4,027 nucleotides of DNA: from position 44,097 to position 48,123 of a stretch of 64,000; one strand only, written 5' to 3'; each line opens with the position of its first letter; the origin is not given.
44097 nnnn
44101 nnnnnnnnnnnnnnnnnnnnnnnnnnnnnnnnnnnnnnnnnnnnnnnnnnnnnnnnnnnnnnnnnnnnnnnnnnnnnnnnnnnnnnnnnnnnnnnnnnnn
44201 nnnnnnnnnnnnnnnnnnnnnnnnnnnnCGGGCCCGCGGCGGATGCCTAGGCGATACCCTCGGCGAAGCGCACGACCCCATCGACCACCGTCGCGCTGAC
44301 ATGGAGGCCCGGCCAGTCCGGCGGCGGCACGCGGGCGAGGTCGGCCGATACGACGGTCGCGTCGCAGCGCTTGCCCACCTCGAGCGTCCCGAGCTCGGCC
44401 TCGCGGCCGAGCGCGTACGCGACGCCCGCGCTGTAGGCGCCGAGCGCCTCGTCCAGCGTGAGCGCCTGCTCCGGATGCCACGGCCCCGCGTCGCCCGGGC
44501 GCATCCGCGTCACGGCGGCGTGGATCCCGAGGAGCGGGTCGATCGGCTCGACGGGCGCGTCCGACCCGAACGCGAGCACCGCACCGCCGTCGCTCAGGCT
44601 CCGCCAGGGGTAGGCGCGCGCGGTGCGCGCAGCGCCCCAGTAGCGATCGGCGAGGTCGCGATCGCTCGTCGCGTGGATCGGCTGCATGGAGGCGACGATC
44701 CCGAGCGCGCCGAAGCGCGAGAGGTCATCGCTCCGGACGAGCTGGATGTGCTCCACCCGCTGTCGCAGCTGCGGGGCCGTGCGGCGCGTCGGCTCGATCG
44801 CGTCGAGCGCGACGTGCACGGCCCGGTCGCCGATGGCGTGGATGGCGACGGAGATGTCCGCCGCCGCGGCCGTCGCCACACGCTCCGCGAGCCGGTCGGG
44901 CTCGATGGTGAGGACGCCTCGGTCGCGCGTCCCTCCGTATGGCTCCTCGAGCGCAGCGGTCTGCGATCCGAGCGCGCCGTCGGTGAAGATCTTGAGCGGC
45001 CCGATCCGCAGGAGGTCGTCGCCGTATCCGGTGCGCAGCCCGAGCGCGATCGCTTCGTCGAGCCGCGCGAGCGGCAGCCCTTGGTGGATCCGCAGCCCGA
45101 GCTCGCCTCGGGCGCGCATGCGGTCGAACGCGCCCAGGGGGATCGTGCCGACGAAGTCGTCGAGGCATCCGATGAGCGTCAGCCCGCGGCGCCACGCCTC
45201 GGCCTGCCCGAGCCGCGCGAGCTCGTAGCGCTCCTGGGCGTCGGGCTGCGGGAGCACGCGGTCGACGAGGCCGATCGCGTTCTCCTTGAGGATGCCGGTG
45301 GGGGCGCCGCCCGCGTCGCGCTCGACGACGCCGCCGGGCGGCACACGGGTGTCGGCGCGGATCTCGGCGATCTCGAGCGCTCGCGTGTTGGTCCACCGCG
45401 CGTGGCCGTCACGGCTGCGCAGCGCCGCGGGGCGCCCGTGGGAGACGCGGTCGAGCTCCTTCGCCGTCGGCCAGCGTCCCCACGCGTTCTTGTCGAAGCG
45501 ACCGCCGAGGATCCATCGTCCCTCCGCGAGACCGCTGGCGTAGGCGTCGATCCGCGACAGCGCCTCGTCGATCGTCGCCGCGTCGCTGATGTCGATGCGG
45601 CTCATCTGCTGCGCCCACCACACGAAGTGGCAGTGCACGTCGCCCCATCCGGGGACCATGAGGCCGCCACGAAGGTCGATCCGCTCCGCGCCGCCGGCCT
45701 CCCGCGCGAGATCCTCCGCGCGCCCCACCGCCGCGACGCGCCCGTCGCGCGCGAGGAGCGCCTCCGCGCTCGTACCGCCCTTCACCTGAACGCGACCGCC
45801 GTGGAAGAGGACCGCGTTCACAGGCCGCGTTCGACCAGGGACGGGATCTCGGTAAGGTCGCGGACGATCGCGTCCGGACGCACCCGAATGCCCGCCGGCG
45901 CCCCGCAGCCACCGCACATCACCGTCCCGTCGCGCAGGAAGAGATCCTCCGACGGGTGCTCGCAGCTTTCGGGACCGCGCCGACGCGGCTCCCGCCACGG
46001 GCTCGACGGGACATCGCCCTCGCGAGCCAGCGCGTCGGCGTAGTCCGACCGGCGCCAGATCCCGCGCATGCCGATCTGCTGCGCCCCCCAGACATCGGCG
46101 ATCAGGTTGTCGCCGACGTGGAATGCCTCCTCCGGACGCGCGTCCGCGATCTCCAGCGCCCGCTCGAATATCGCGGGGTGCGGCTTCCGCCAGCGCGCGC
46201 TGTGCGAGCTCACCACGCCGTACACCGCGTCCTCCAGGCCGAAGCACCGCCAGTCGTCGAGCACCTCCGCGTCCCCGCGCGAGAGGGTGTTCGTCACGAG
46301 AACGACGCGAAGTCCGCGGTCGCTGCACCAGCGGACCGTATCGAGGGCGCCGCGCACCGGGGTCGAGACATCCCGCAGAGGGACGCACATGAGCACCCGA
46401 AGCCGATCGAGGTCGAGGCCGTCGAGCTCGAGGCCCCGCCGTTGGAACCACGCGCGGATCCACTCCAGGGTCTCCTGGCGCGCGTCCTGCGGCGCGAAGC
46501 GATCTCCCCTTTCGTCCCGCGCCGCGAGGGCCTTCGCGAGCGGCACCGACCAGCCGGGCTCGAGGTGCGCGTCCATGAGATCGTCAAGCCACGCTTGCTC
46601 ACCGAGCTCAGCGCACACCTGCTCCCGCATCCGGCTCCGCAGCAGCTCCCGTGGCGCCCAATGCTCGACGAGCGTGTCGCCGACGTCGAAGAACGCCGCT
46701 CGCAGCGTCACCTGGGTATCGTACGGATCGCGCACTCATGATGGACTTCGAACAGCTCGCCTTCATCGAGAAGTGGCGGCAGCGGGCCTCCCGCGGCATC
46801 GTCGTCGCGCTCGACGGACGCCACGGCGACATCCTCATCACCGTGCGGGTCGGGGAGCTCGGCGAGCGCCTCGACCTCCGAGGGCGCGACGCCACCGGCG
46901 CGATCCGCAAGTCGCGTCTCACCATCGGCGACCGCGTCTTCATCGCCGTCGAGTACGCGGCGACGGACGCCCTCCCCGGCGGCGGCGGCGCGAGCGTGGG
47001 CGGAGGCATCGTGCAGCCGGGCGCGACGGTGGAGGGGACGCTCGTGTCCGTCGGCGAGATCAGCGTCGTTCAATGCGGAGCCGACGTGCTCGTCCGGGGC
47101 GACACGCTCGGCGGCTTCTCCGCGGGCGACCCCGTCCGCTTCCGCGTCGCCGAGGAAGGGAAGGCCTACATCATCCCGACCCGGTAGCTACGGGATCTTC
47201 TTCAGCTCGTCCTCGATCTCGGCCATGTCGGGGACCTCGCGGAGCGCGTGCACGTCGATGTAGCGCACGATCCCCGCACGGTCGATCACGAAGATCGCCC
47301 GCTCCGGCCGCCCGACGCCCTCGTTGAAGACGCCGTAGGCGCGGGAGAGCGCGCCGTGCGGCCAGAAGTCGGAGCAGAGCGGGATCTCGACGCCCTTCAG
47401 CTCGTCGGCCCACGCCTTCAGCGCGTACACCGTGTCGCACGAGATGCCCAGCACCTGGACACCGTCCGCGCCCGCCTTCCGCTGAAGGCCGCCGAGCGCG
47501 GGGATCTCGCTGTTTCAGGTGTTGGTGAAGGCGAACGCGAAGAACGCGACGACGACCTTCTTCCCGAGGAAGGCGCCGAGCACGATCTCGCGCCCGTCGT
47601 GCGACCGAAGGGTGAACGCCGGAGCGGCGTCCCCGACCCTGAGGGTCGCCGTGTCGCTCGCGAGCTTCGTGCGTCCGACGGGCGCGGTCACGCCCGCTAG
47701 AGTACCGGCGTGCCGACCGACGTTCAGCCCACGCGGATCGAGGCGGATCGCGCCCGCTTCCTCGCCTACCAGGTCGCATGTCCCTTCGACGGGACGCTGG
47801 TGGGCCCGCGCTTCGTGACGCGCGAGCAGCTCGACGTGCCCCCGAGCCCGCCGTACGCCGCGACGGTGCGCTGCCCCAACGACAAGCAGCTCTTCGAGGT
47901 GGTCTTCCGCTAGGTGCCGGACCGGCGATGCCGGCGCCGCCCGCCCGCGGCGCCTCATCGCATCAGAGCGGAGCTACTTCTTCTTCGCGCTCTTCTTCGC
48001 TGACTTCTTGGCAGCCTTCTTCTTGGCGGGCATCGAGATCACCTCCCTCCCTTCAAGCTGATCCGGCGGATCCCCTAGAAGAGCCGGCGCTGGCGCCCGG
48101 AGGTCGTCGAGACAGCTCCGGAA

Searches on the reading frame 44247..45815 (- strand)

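Call 48: search_protein_families(library=pfam, proteins=[window:44247-45815:-])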
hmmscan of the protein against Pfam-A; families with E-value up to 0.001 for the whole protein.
window:44247-45815:- (522 aa): 2 families
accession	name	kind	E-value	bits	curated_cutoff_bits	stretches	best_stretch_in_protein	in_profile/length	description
PF07969.17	Amidohydro_3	-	4e-92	310.6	29.7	1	46-516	3-471/472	Amidohydrolase family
PF01979.26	Amidohydro_1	-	6.4e-09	36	25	1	298-514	126-343/345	Amidohydrolase family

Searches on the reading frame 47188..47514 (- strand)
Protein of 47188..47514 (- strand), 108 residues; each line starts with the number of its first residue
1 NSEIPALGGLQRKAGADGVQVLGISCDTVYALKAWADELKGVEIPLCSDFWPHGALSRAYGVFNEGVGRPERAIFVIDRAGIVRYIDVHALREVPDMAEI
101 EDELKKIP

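Call 48: search_protein_families(library=pfam, proteins=[window:47188-47514:-])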
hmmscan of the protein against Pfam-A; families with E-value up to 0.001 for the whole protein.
window:47188-47514:- (108 aa): 2 families
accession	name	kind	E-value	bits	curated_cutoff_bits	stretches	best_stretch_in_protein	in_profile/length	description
PF00578.27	AhpC-TSA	-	2.2e-18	66.8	26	1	2-86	43-124/124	AhpC/TSA family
PF08534.16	Redoxin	-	2.9e-09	37.3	26.6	1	3-98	47-145/148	Redoxin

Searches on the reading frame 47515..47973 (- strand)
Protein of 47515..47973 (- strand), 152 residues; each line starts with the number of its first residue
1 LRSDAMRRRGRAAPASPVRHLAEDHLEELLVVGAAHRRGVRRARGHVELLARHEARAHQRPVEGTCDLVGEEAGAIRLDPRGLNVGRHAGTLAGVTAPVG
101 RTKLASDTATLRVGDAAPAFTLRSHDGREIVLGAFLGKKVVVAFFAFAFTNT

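Call 48: search_protein_families(library=pfam, proteins=[window:47515-47973:-])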
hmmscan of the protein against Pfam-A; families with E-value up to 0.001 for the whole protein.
window:47515-47973:- (152 aa): 2 families
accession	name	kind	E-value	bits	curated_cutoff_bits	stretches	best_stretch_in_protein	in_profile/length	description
PF00578.27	AhpC-TSA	-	2.6e-05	24.6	26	1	113-150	1-38/124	AhpC/TSA family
PF08534.16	Redoxin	-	0.00027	21.2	26.6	1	113-151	2-42/148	Redoxin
